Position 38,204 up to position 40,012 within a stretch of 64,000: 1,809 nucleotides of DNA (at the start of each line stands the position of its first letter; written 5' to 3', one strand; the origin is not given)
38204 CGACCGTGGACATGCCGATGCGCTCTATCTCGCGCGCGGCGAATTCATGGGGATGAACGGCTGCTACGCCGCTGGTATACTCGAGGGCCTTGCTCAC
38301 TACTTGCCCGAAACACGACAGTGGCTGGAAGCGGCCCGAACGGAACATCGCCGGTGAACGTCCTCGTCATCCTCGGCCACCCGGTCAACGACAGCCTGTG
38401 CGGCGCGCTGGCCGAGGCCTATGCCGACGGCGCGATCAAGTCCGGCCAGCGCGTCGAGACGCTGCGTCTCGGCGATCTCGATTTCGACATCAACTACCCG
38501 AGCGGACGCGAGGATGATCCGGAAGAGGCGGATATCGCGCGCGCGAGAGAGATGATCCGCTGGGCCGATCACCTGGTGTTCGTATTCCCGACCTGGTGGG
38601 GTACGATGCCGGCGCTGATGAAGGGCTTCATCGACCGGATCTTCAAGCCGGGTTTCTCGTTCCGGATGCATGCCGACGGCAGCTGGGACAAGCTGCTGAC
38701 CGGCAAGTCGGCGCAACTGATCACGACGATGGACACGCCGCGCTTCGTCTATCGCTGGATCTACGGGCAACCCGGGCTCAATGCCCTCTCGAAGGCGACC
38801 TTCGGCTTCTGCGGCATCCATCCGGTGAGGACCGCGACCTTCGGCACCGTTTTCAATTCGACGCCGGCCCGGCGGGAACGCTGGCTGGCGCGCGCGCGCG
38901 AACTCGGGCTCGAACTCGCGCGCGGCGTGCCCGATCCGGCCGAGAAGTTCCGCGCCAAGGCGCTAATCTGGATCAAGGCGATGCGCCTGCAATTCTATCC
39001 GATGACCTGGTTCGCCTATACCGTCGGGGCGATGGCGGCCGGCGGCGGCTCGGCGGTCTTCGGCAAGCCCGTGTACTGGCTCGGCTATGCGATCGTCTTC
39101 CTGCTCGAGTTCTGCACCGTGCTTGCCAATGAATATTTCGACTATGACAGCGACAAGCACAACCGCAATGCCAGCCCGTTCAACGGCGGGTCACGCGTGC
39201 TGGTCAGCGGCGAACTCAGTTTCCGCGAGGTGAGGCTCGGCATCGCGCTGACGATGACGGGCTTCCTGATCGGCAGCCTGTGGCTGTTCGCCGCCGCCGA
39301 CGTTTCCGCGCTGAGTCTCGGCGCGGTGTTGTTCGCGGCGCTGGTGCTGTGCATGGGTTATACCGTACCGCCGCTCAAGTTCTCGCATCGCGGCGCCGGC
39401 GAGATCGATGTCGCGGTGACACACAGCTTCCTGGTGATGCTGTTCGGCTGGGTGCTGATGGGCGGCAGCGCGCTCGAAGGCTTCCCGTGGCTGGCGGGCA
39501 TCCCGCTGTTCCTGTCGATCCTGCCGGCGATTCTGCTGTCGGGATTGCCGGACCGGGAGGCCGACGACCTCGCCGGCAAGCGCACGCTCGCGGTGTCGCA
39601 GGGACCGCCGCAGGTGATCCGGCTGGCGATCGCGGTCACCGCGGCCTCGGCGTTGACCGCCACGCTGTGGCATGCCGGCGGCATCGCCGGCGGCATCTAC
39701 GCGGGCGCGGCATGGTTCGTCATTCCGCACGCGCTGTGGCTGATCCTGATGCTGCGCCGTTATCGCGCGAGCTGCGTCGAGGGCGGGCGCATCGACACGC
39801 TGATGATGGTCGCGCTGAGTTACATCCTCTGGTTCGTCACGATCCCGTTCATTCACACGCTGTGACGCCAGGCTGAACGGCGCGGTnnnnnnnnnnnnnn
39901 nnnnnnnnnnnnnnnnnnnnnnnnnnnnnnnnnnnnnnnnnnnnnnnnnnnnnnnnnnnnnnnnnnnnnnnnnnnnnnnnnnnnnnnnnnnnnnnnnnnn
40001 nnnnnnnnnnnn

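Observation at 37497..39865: tamAB-linked pair: HAD phosphatase plus a flavodoxin-like quinone reductase fused to a UbiA prenyltransferase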

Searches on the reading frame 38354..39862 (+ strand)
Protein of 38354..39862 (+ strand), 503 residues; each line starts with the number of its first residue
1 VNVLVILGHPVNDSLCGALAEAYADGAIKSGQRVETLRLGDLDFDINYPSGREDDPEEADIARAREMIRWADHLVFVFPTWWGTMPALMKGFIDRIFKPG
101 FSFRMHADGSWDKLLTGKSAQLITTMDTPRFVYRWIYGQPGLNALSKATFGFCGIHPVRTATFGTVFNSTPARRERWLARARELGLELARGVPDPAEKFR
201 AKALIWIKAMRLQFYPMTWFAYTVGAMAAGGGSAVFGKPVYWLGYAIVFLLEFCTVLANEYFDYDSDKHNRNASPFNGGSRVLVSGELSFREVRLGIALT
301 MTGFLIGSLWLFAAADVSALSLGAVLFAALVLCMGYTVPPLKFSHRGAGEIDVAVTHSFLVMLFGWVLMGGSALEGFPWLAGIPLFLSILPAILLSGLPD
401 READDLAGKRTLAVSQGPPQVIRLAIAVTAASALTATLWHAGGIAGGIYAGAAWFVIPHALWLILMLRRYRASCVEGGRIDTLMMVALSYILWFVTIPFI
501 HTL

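Call 4: search_protein_families(library=pfam, proteins=[window:38354-39862:+], max_evalue=0.01)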
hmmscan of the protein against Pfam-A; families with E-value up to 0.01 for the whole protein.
window:38354-39862:+ (503 aa): 3 families
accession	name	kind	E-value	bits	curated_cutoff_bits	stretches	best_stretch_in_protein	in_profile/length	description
PF02525.22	Flavodoxin_2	-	9.2e-39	133.6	27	1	1-182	1-195/198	Flavodoxin-like fold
PF01040.23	UbiA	-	2.5e-20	73.3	34.2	1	220-471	3-233/250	UbiA prenyltransferase family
PF03358.20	FMN_red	-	1.9e-17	63.7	24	1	1-98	1-98/152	NADPH-dependent FMN reductase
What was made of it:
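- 38354..39865 (+): 503-aa fusion protein: NQO-type flavin quinone reductase domain, two linker helices, and a 9-TM MenA/UBIAD1-like prenyltransferase domain. Pfam domains (call 4).
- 38354..38899 (+): Flavodoxin_2 / NQO-type NAD(P)H:quinone oxidoreductase domain (aa 1-182). PF02525 at 9.2e-39 (call 4).
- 38984..39862 (+): UbiA-superfamily prenyltransferase domain, 9 predicted TM helices. The N-terminus and both Asp-rich loops are predicted to be cytoplasmic. PF01040 at 2.5e-20 (call 4).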

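Call 5: search_protein_families(library=ncbifam, proteins=[window:38354-39862:+], max_evalue=0.01)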
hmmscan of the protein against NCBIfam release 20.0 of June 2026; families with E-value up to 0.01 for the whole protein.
window:38354-39862:+ (503 aa): 16 families
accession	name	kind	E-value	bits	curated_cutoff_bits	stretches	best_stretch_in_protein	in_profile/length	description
NF007280.0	PRK09739.1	equivalog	5.5e-17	62.1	162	1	1-106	4-115/199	NAD(P)H oxidoreductase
NF009523.0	PRK12884.1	equivalog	2e-14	53.5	269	1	211-493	12-271/279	prenyltransferase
NF004617.0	PRK05951.1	equivalog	1.1e-10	41.2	239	1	215-432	26-237/306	prenyltransferase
NF002044.1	PRK00871.1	equivalog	3.5e-10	39.5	210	1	60-134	44-113/170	glutathione-regulated potassium-efflux system oxidoreductase KefF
NF004750.0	PRK06080.1-2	equivalog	4e-09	36.2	346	1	202-440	5-241/301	1,4-dihydroxy-2-naphthoate polyprenyltransferase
NF004751.0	PRK06080.1-3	equivalog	2.1e-07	30.8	264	1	200-440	7-237/296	1,4-dihydroxy-2-naphthoate polyprenyltransferase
NF004754.0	PRK06080.1-6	equivalog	3.7e-06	26.5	522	1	202-432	8-236/308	1,4-dihydroxy-2-naphthoate polyprenyltransferase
NF009516.0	PRK12875.1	equivalog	1.8e-05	24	205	1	214-438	28-237/292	prenyltransferase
NF009521.0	PRK12882.1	equivalog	0.00013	21.4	296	1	208-452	10-234/280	geranylgeranylglycerol-phosphate geranylgeranyltransferase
NF010075.0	PRK13556.1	subfamily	0.00018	21.6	188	1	69-122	88-140/208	FMN-dependent NADH-azoreductase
NF004752.0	PRK06080.1-4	subfamily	0.00019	21.2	289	1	245-366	45-160/300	1,4-dihydroxy-2-naphthoate polyprenyltransferase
NF009926.0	PRK13387.1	equivalog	0.00025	20.2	316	1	248-362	48-156/317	1,4-dihydroxy-2-naphthoate polyprenyltransferase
NF003430.0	PRK04930.1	equivalog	0.0017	17.7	240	1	60-121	51-107/184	glutathione-regulated potassium-efflux system ancillary protein KefG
NF002999.0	PRK03767.1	equivalog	0.0051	16.6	141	1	18-95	17-94/200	NAD(P)H:quinone oxidoreductase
NF002370.0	PRK01355.1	subfamily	0.0058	16.1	143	1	67-159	74-164/199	FMN-dependent NADH-azoreductase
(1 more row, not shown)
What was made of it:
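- On MenA (DHNA polyprenyltransferase) equivalog: 36.2 against 346, 30.8 against 264, 26.5 against 522, 20.2 against 316 (call 5).
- Scores against every MenA equivalog model are 5- to 20-fold below the cut-offs: 36.2 against 346, 30.8 against 264, 26.5 against 522 (call 5).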

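Call 6: find_homologous_proteins(query=window:38354-39862:+, max_evalue=0.00001)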
Query window:38354-39862:+ (503 aa): 1328 proteins with E <= 0.00001 among 8000 candidates; the best 120 are listed.
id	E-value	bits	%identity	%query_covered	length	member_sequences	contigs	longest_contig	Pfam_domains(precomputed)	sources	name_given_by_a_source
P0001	0.0e+0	1039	88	100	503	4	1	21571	PF01040.24,PF02525.23,PF03358.21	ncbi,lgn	-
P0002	2.3e-292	989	85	100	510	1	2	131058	PF01040.24,PF02525.23,PF03358.21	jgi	jgi:1,4-dihydroxy-2-naphthoate polyprenyltransferase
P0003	5.0e-287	971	83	100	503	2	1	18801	PF01040.24,PF02525.23,PF03358.21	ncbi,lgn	-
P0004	3.6e-277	939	80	100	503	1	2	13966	PF01040.24,PF02525.23,PF03358.21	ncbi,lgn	-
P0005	7.5e-254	862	73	100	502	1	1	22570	PF01040.24,PF02525.23,PF03358.21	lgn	-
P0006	1.2e-239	815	72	100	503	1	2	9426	PF01040.24,PF02525.23,PF03358.21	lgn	-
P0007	3.4e-235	800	70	100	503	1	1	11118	PF01040.24,PF02525.23,PF03358.21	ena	-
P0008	6.8e-233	793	68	100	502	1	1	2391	PF01040.24,PF02525.23,PF03358.21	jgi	jgi:putative NADPH-quinone reductase/4-hydroxybenzoate polyprenyltransferase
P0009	1.0e-228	779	68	100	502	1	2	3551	PF01040.24,PF02525.23,PF03358.21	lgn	-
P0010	6.9e-227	773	67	100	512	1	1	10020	PF01040.24,PF02525.23,PF03358.21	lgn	-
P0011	1.6e-226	772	68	100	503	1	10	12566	PF01040.24,PF02525.23,PF03358.21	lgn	-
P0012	5.6e-226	770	69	100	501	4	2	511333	PF01040.24,PF02525.23,PF03358.21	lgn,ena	-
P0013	9.8e-226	769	68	100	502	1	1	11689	PF01040.24,PF02525.23,PF03358.21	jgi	jgi:1,4-dihydroxy-2-naphthoate octaprenyltransferase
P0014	1.9e-222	758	66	100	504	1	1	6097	PF01040.24,PF02525.23,PF03358.21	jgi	jgi:putative NADPH-quinone reductase/1,4-dihydroxy-2-naphthoate octaprenyltransferase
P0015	4.0e-222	757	67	100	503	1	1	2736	PF01040.24,PF02525.23,PF03358.21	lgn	-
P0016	6.0e-219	747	64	100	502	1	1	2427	PF01040.24,PF02525.23,PF03358.21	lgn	-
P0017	2.1e-216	738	63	100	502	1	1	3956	PF01040.24,PF02525.23,PF03358.21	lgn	-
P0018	1.1e-214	733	66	100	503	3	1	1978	PF01040.24,PF02525.23,PF03358.21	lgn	-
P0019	8.5e-213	726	65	100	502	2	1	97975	PF01040.24,PF02525.23,PF03358.21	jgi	jgi:putative NADPH-quinone reductase/1,4-dihydroxy-2-naphthoate octaprenyltransferase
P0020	2.6e-210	718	64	100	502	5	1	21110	PF01040.24,PF02525.23,PF03358.21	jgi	jgi:putative NADPH-quinone reductase/1,4-dihydroxy-2-naphthoate octaprenyltransferase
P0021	2.6e-202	692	62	100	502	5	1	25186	PF01040.24,PF02525.23,PF03358.21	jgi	jgi:1,4-dihydroxy-2-naphthoate octaprenyltransferase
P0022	4.0e-202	691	62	100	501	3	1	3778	PF01040.24,PF02525.23,PF03358.21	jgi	jgi:1,4-dihydroxy-2-naphthoate octaprenyltransferase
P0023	8.6e-200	683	61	100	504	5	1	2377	PF01040.24,PF02525.23,PF03358.21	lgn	-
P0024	2.7e-196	672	61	100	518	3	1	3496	PF01040.24,PF02525.23,PF03358.21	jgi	jgi:putative NADPH-quinone reductase/4-hydroxybenzoate polyprenyltransferase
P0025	4.6e-196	671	61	100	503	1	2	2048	PF01040.24,PF02525.23,PF03358.21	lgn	-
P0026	5.8e-195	667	61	100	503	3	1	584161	PF01040.24,PF02525.23,PF03358.21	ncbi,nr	ncbi:MAG: NAD(P)H-dependent oxidoreductase [Gammaproteobacteria bacterium]|nr:NAD(P)H-dependent oxid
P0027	6.2e-194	664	61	100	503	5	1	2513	PF01040.24,PF02525.23,PF03358.21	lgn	-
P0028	2.5e-193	662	61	100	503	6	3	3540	PF01040.24,PF02525.23,PF03358.21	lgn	-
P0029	1.9e-191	656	59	100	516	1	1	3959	PF01040.24,PF02525.23,PF03358.21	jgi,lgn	-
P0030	1.2e-190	653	60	100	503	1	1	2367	PF01040.24,PF02525.23,PF03358.21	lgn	-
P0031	4.4e-170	585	52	100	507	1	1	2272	PF01040.24,PF02525.23,PF03358.21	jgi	jgi:1,4-dihydroxy-2-naphthoate octaprenyltransferase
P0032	1.6e-164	567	53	100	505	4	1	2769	PF01040.24,PF02525.23,PF03358.21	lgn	-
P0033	1.4e-162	561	54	100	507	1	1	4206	PF01040.24,PF02525.23,PF03358.21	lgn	-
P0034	2.2e-162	560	52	99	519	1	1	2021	PF01040.24,PF02525.23,PF03358.21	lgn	-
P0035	4.0e-162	559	54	100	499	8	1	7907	PF01040.24,PF02525.23,PF03358.21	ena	-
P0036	8.9e-162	558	54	100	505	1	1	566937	PF01040.24,PF02525.23,PF03358.21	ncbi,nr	ncbi:NAD(P)H dehydrogenase [Billgrantia azerbaijanica]|nr:NAD(P)H dehydrogenase [Halomonas azerbaija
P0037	1.1e-161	558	52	100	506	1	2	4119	PF01040.24,PF02525.23,PF03358.21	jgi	jgi:1,4-dihydroxy-2-naphthoate octaprenyltransferase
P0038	1.9e-161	557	69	69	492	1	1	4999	PF01040.24,PF02525.23,PF03358.21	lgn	-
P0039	3.1e-161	556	53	99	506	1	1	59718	PF01040.24,PF02525.23,PF03358.21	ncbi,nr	ncbi:MAG: ycaK [Polaromonas sp.]|nr:ycaK [Polaromonas sp.]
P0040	4.2e-161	556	52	100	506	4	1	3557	PF01040.24,PF02525.23,PF03358.21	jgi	-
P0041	5.5e-161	555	53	100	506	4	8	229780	PF01040.24,PF02525.23,PF03358.21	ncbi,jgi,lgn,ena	-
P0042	5.8e-161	555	53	100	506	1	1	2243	PF01040.24,PF02525.23,PF03358.21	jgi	jgi:1,4-dihydroxy-2-naphthoate octaprenyltransferase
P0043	7.6e-161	555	54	100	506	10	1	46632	PF01040.24,PF02525.23,PF03358.21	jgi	jgi:1,4-dihydroxy-2-naphthoate polyprenyltransferase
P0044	1.2e-160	554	52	100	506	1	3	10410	PF01040.24,PF02525.23,PF03358.21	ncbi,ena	-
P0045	1.2e-160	554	53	99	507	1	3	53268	PF01040.24,PF02525.23,PF03358.21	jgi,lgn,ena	-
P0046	2.0e-160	554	53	100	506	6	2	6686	PF01040.24,PF02525.23,PF03358.21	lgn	-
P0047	2.4e-160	553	53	100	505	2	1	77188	PF01040.24,PF02525.23,PF03358.21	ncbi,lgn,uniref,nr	ncbi:NAD(P)H-dependent oxidoreductase [Halomonas korlensis]|uniref:Putative NADPH-quinone reductase 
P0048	5.7e-160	552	54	100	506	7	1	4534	PF01040.24,PF02525.23,PF03358.21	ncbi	-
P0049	2.4e-159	550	53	100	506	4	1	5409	PF01040.24,PF02525.23,PF03358.21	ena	-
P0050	3.8e-159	549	51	99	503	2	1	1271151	PF01040.24,PF02525.23,PF03358.21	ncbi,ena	-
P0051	4.1e-159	549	52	99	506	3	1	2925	PF01040.24,PF02525.23,PF03358.21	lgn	-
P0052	4.7e-159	549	52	99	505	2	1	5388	PF01040.24,PF02525.23,PF03358.21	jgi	jgi:1,4-dihydroxy-2-naphthoate polyprenyltransferase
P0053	6.5e-159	548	53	100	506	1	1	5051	PF01040.24,PF02525.23,PF03358.21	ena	-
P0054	8.4e-159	548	53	100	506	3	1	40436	PF01040.24,PF02525.23,PF03358.21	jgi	jgi:1,4-dihydroxy-2-naphthoate polyprenyltransferase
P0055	8.9e-159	548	52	99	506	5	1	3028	PF01040.24,PF02525.23,PF03358.21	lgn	-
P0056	1.4e-158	547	52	100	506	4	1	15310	PF01040.24,PF02525.23,PF03358.21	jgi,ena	-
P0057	1.4e-158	547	52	99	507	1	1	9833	PF01040.24,PF02525.23,PF03358.21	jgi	jgi:1,4-dihydroxy-2-naphthoate polyprenyltransferase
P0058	2.2e-158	547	53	100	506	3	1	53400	PF01040.24,PF02525.23,PF03358.21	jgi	jgi:1,4-dihydroxy-2-naphthoate polyprenyltransferase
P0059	2.4e-158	547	52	99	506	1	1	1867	PF01040.24,PF02525.23,PF03358.21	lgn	-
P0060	2.5e-158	547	51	99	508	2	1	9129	PF01040.24,PF02525.23,PF03358.21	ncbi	-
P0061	2.6e-158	547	53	99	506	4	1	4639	PF01040.24,PF02525.23,PF03358.21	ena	-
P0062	2.7e-158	546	52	99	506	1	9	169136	PF01040.24,PF02525.23,PF03358.21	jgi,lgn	jgi:putative NADPH-quinone reductase/4-hydroxybenzoate polyprenyltransferase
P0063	2.7e-158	546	50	99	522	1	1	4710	PF01040.24,PF02525.23,PF03358.21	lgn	-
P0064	4.9e-158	546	50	100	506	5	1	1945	PF01040.24,PF02525.23,PF03358.21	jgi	jgi:putative NADPH-quinone reductase/1,4-dihydroxy-2-naphthoate octaprenyltransferase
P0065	5.0e-158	546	52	99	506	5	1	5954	PF01040.24,PF02525.23,PF03358.21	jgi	jgi:1,4-dihydroxy-2-naphthoate octaprenyltransferase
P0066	5.2e-158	546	51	99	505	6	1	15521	PF01040.24,PF02525.23,PF03358.21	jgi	jgi:1,4-dihydroxy-2-naphthoate polyprenyltransferase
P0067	9.5e-158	545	51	99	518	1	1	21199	PF01040.24,PF02525.23,PF03358.21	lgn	-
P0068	1.2e-157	544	51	98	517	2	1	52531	PF01040.24,PF02525.23,PF03358.21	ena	-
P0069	1.3e-157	544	52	99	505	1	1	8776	PF01040.24,PF02525.23,PF03358.21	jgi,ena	-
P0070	1.3e-157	544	52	100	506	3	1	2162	PF01040.24,PF02525.23,PF03358.21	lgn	-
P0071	1.4e-157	544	49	99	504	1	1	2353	PF01040.24,PF02525.23,PF03358.21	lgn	-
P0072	1.4e-157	544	51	100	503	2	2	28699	PF01040.24,PF02525.23,PF03358.21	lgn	-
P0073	1.5e-157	544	51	100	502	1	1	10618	PF01040.24,PF02525.23,PF03358.21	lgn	-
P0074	1.7e-157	544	52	100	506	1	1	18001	PF01040.24,PF02525.23,PF03358.21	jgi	jgi:1,4-dihydroxy-2-naphthoate polyprenyltransferase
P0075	2.9e-157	543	51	100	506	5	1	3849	PF01040.24,PF02525.23,PF03358.21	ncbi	-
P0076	3.5e-157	543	51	100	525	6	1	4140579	PF01040.24,PF02525.23,PF03358.21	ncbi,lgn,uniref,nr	ncbi:NAD(P)H-dependent oxidoreductase [Halomonas sp. BM-2019]|uniref:NAD(P)H-dependent oxidoreductas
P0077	4.2e-157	543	52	100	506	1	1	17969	PF01040.24,PF02525.23,PF03358.21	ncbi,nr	ncbi:MAG: ycaK [Polaromonas sp.]|nr:ycaK [Polaromonas sp.]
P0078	4.4e-157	542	51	99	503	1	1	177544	PF01040.24,PF02525.23,PF03358.21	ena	-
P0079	4.5e-157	542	51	100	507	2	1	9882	PF01040.24,PF02525.23,PF03358.21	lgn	-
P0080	5.6e-157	542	52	99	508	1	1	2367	PF01040.24,PF02525.23,PF03358.21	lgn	-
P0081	6.6e-157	542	52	100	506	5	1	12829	PF01040.24,PF02525.23,PF03358.21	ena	-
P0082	6.7e-157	542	51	100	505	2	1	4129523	PF01040.24,PF02525.23,PF03358.21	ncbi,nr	ncbi:NAD(P)H dehydrogenase [Halomonas sp. 1513]|nr:NAD(P)H dehydrogenase [Halomonas sp. 1513]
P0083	8.0e-157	542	52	100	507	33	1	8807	PF01040.24,PF02525.23,PF03358.21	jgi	jgi:putative NADPH-quinone reductase/1,4-dihydroxy-2-naphthoate octaprenyltransferase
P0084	1.5e-156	541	53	100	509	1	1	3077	PF01040.24,PF02525.23,PF03358.21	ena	-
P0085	2.5e-156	540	51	99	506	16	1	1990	PF01040.24,PF02525.23,PF03358.21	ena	-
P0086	2.8e-156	540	52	100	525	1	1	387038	PF01040.24,PF02525.23,PF03358.21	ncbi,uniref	ncbi:NAD(P)H-dependent oxidoreductase [Halomonas sp. C05BenzN]|uniref:NAD(P)H-dependent oxidoreducta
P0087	3.8e-156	539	51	100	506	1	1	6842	PF01040.24,PF02525.23,PF03358.21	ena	-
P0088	5.0e-156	539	51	99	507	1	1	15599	PF01040.24,PF02525.23,PF03358.21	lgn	-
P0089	5.5e-156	539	52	99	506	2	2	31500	PF01040.24,PF02525.23,PF03358.21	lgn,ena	-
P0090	5.6e-156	539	53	100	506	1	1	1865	PF01040.24,PF02525.23,PF03358.21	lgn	-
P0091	8.9e-156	538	51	100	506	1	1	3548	PF01040.24,PF02525.23,PF03358.21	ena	-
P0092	1.1e-155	538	53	99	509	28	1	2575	PF01040.24,PF02525.23,PF03358.21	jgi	jgi:1,4-dihydroxy-2-naphthoate octaprenyltransferase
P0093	1.1e-155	538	52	99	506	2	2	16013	PF01040.24,PF02525.23,PF03358.21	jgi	jgi:putative NADPH-quinone reductase/1,4-dihydroxy-2-naphthoate octaprenyltransferase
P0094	1.1e-155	538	51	100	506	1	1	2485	PF01040.24,PF02525.23,PF03358.21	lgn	-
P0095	1.4e-155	537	49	100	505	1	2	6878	PF01040.24,PF02525.23,PF03358.21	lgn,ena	-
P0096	1.7e-155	537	51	99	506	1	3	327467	PF01040.24,PF02525.23,PF03358.21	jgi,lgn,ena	-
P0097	1.8e-155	537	51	98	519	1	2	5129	PF01040.24,PF02525.23,PF03358.21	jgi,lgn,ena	-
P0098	1.9e-155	537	51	99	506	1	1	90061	PF01040.24,PF02525.23,PF03358.21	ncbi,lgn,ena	-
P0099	2.3e-155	537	51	100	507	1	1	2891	PF01040.24,PF02525.23,PF03358.21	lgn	-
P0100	2.4e-155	537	53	99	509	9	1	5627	PF01040.24,PF02525.23,PF03358.21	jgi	jgi:1,4-dihydroxy-2-naphthoate octaprenyltransferase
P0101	3.5e-155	536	52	100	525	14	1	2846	PF01040.24,PF02525.23,PF03358.21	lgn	-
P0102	4.0e-155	536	52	100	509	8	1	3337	PF01040.24,PF02525.23,PF03358.21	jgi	jgi:1,4-dihydroxy-2-naphthoate polyprenyltransferase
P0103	4.3e-155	536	50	99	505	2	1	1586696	PF01040.24,PF02525.23,PF03358.21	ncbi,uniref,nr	ncbi:NAD(P)H-dependent oxidoreductase [Cognatilysobacter bugurensis]|uniref:NAD(P)H-dependent oxidor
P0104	4.5e-155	536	51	100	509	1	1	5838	PF01040.24,PF02525.23,PF03358.21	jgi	jgi:putative NADPH-quinone reductase/1,4-dihydroxy-2-naphthoate octaprenyltransferase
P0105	4.6e-155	536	51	100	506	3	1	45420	PF01040.24,PF02525.23,PF03358.21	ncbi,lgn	ncbi:MAG: NAD(P)H-dependent oxidoreductase [Gammaproteobacteria bacterium]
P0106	4.9e-155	536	50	99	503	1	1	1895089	PF01040.24,PF02525.23,PF03358.21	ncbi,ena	-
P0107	6.5e-155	535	51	99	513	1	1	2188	PF01040.24,PF02525.23,PF03358.21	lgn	-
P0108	7.6e-155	535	52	99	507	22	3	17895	PF01040.24,PF02525.23,PF03358.21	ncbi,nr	ncbi:MAG: NAD(P)H-dependent oxidoreductase [Thiobacillus sp.]|nr:NAD(P)H-dependent oxidoreductase [T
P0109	7.8e-155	535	51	100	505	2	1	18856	PF01040.24,PF02525.23,PF03358.21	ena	-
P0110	8.3e-155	535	51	100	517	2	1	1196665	PF01040.24,PF02525.23,PF03358.21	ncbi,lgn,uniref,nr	ncbi:hypothetical protein L861_22850 [Litchfieldella anticariensis FP35 = DSM 16096]|uniref:Flavodox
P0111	9.6e-155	535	51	99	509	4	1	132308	PF01040.24,PF02525.23,PF03358.21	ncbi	ncbi:MAG: NAD(P)H-dependent oxidoreductase [Burkholderiaceae bacterium]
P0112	9.8e-155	535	50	99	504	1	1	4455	PF01040.24,PF02525.23,PF03358.21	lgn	-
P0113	1.1e-154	535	51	99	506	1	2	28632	PF01040.24,PF02525.23,PF03358.21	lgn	-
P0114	1.1e-154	535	51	100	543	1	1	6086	PF01040.24,PF02525.23,PF03358.21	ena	-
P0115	1.2e-154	534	52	100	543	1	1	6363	PF01040.24,PF02525.23,PF03358.21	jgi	jgi:putative NADPH-quinone reductase/1,4-dihydroxy-2-naphthoate octaprenyltransferase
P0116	1.2e-154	534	51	100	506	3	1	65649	PF01040.24,PF02525.23,PF03358.21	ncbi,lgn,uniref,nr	ncbi:MAG: NAD(P)H-dependent oxidoreductase [Thiobacillus sp.]|uniref:NAD(P)H-dependent oxidoreductas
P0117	1.3e-154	534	51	99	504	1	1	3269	PF01040.24,PF02525.23,PF03358.21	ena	-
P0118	1.4e-154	534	51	99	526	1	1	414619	PF01040.24,PF02525.23,PF03358.21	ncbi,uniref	ncbi:NAD(P)H-dependent oxidoreductase [Litchfieldella rifensis]|uniref:NAD(P)H-dependent oxidoreduct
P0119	1.6e-154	534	52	100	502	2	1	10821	PF01040.24,PF02525.23,PF03358.21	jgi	-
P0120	1.9e-154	534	51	99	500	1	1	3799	PF01040.24,PF02525.23,PF03358.21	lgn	-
